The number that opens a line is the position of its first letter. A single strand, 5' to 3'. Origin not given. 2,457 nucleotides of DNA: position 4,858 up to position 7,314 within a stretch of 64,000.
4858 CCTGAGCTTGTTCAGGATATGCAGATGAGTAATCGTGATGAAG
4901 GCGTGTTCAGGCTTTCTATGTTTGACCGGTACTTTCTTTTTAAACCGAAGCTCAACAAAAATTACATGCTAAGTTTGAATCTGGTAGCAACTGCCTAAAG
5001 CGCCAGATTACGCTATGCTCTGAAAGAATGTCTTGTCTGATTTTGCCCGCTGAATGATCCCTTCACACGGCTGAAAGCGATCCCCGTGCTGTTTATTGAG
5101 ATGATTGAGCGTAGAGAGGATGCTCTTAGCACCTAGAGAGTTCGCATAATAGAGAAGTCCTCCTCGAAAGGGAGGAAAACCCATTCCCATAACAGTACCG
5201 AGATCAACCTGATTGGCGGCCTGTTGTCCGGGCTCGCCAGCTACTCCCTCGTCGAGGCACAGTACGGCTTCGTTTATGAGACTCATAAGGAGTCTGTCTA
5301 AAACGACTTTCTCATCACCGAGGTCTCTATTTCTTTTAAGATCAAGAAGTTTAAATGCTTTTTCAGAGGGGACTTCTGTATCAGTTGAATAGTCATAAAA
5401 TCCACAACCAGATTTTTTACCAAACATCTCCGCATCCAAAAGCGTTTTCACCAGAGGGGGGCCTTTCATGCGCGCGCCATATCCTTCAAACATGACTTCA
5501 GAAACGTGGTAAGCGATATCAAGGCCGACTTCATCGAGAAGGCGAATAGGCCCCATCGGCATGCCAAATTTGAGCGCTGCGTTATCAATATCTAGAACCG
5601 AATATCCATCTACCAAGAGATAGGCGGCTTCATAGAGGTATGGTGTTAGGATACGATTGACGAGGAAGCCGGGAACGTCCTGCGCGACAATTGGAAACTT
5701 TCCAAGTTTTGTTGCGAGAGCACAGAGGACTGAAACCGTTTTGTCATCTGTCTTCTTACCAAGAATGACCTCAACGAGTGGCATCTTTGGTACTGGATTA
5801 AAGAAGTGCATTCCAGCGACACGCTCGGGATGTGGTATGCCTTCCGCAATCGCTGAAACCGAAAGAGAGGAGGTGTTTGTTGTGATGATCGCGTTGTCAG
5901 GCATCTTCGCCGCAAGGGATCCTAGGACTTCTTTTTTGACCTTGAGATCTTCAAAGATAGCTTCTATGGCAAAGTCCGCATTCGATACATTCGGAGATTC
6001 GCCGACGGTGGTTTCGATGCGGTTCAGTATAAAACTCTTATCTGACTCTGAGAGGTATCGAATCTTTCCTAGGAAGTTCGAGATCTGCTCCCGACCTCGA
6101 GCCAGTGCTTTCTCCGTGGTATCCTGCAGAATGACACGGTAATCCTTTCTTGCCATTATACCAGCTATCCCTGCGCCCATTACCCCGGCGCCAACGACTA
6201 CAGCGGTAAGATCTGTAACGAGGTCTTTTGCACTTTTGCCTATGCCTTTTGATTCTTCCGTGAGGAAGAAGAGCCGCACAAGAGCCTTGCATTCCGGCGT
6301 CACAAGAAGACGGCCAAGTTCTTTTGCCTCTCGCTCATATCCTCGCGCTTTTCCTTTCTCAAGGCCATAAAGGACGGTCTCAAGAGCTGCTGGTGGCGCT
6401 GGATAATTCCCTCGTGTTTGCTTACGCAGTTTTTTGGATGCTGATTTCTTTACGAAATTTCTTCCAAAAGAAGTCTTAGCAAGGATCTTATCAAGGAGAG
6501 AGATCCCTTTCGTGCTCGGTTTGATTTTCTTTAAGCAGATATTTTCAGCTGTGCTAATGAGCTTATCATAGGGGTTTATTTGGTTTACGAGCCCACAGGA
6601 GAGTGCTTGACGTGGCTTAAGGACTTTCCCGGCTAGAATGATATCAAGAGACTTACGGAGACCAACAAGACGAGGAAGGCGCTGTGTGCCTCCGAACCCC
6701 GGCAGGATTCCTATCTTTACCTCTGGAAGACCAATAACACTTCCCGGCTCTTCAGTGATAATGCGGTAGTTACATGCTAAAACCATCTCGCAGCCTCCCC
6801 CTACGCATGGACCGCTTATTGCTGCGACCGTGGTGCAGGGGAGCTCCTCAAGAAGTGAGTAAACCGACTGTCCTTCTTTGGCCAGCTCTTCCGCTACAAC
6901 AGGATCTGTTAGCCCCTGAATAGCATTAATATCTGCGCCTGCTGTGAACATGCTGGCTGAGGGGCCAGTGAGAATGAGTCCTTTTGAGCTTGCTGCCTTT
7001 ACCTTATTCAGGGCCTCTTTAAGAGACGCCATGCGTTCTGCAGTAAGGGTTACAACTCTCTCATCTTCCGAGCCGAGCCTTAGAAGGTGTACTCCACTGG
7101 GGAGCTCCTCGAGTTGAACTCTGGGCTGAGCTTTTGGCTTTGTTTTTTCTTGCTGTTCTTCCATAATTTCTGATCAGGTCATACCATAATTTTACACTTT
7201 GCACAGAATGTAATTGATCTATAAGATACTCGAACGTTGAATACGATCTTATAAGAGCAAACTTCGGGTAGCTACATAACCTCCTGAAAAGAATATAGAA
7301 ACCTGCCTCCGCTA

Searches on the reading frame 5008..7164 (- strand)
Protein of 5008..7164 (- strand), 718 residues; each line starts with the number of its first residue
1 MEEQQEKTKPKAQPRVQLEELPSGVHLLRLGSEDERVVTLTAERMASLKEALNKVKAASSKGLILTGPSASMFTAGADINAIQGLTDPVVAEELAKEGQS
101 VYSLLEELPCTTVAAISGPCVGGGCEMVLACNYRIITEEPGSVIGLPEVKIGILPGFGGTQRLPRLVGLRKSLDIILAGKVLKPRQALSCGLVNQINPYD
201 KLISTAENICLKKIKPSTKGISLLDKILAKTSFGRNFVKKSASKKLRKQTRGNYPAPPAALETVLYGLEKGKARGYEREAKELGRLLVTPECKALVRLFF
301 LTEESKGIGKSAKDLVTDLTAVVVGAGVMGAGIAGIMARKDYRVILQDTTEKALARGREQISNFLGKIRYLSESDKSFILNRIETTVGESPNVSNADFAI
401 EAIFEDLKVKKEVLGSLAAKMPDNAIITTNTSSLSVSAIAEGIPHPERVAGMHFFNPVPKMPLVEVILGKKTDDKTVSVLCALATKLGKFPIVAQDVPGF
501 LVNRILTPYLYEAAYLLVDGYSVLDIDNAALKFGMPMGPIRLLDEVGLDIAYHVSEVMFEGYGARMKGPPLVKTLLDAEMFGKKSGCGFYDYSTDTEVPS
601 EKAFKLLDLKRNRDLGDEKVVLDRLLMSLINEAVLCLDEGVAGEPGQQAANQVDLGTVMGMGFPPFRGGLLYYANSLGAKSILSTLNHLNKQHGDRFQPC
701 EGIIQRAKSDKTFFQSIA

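Call 66: search_protein_families(library=pfam, proteins=[window:5008-7164:-], max_evalue=0.00001)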
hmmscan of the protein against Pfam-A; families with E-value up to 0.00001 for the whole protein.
window:5008-7164:- (718 aa): 4 families
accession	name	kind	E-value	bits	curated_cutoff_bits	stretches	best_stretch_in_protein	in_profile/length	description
PF02737.24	3HCDH_N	-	3.9e-53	180.5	22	1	321-496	2-179/180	3-hydroxyacyl-CoA dehydrogenase, NAD binding domain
PF00378.25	ECH_1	-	4.3e-36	125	27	1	36-232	16-209/251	Enoyl-CoA hydratase/isomerase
PF00725.27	3HCDH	-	1.5e-31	109.2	22.1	1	499-592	1-97/97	3-hydroxyacyl-CoA dehydrogenase, C-terminal domain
PF16113.10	ECH_2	-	1.5e-20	74.4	27.2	1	39-230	14-205/335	Enoyl-CoA hydratase/isomerase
